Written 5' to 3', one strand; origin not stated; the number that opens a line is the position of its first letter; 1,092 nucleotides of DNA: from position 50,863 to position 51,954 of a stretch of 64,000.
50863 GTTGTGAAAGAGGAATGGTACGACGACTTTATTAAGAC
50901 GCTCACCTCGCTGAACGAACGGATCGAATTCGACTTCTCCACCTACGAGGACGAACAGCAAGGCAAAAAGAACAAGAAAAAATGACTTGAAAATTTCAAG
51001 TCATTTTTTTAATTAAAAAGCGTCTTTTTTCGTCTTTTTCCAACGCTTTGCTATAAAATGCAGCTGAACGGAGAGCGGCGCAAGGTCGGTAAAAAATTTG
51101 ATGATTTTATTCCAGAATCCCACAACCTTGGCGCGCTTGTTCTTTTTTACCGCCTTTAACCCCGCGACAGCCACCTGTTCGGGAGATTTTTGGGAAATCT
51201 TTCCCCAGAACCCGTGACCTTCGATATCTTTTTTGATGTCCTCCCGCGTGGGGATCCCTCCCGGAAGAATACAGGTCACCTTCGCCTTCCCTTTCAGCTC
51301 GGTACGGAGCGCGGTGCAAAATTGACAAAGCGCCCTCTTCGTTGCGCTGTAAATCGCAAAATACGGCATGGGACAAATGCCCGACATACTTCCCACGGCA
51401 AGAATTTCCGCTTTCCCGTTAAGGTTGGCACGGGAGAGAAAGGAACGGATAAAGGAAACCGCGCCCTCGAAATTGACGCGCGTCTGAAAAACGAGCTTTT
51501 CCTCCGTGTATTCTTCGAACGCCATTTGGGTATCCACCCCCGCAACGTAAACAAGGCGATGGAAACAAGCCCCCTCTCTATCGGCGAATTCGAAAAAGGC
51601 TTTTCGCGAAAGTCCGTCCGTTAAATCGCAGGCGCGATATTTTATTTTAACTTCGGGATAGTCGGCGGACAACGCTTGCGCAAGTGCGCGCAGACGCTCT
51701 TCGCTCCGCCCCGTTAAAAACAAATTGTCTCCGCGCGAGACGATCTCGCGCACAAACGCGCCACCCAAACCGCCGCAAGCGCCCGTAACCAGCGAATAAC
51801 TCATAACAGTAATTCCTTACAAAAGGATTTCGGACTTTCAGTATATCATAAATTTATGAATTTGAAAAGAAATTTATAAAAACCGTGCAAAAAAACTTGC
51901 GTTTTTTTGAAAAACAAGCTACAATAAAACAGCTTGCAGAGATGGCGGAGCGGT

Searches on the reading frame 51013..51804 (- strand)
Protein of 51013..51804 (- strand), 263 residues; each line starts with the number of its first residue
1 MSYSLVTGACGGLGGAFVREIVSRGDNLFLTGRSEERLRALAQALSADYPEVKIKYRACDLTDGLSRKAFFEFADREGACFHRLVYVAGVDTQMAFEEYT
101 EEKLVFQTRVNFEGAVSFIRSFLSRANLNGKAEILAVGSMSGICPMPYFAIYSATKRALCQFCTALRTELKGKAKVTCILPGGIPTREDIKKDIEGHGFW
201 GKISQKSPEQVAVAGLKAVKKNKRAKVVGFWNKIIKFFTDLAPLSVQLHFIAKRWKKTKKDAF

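Call 4: search_protein_families(library=pfam, proteins=[window:51013-51804:-], max_evalue=0.01)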
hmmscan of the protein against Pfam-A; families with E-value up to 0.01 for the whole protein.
window:51013-51804:- (263 aa): 5 families
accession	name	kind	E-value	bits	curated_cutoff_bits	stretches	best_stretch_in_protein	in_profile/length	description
PF00106.31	adh_short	-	7.9e-31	107.5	26.6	1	5-187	4-185/195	short chain dehydrogenase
PF13561.12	adh_short_C2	-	9.8e-17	61.7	27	1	8-188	1-180/236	Enoyl-(Acyl carrier protein) reductase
PF08659.16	KR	-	1.1e-11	45.4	22.6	1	4-168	3-165/180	KR domain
PF02719.21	Polysacc_synt_2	-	0.0049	16.5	20.2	1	5-60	2-62/293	Polysaccharide biosynthesis protein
PF01370.27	Epimerase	-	0.0091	15.9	20.9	0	5-168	2-158/240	NAD dependent epimerase/dehydratase family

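Call 23: find_encoding_contigs(protein=window:51013-51804:-, flank=10000, max_places=10)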
Protein window:51013-51804:- (263 aa): 17 contigs read that carry it; 10 places shown.
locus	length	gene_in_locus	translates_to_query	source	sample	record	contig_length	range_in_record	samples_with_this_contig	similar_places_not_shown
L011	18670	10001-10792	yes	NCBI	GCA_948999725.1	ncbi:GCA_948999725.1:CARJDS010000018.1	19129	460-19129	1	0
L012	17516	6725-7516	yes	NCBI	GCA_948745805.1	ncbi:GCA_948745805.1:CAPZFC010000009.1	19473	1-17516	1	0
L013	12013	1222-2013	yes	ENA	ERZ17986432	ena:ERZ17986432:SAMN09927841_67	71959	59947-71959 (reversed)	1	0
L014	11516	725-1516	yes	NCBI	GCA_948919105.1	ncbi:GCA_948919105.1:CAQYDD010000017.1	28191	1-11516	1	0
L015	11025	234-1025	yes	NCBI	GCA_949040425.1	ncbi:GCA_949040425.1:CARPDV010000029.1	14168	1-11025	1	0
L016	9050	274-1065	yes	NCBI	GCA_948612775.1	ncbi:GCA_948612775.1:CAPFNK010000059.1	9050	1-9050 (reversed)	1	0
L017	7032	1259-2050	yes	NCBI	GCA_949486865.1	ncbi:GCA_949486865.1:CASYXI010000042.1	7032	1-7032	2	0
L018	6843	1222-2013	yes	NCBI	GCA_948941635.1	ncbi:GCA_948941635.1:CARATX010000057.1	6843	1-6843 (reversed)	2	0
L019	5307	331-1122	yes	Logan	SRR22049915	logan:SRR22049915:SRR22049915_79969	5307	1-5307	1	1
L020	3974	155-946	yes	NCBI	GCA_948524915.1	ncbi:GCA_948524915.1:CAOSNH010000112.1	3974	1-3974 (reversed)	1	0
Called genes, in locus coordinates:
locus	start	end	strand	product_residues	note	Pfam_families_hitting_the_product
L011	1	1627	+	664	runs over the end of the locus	PF00933:Glyco_hydro_3, PF01915:Glyco_hydro_3_C, PF14310:Fn3-like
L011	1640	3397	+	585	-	PF02837:Glyco_hydro_2_N, PF22666:Glyco_hydro_2_N2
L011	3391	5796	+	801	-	PF08531:Bac_rhamnosid_N, PF05592:Bac_rhamnosid, PF17389:Bac_rhamnosid6H, PF17390:Bac_rhamnosid_C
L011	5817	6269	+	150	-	PF16875:Glyco_hydro_36N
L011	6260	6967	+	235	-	PF16875:Glyco_hydro_36N, PF02065:Melibiase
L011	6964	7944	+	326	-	PF02065:Melibiase, PF16874:Glyco_hydro_36C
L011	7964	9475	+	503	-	-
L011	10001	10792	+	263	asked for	PF00106:adh_short, PF08659:KR, PF13561:adh_short_C2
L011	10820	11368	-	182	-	-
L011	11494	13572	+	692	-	PF00330:Aconitase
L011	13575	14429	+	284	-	PF01661:Macro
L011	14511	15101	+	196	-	PF04011:LemA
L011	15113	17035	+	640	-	PF09972:DUF2207 (weak), PF20990:DUF2207_C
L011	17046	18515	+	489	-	PF00370:FGGY_N, PF02782:FGGY_C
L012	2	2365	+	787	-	?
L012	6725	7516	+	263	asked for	PF00106:adh_short, PF08659:KR, PF13561:adh_short_C2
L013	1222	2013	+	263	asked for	PF00106:adh_short, PF08659:KR, PF13561:adh_short_C2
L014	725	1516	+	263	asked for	PF00106:adh_short, PF08659:KR, PF13561:adh_short_C2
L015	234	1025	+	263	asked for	PF00106:adh_short, PF08659:KR, PF13561:adh_short_C2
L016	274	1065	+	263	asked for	PF00106:adh_short, PF08659:KR, PF13561:adh_short_C2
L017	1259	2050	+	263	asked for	PF00106:adh_short, PF08659:KR, PF13561:adh_short_C2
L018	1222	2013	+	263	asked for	PF00106:adh_short, PF08659:KR, PF13561:adh_short_C2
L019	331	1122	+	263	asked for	PF00106:adh_short, PF08659:KR, PF13561:adh_short_C2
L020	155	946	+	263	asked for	PF00106:adh_short, PF08659:KR, PF13561:adh_short_C2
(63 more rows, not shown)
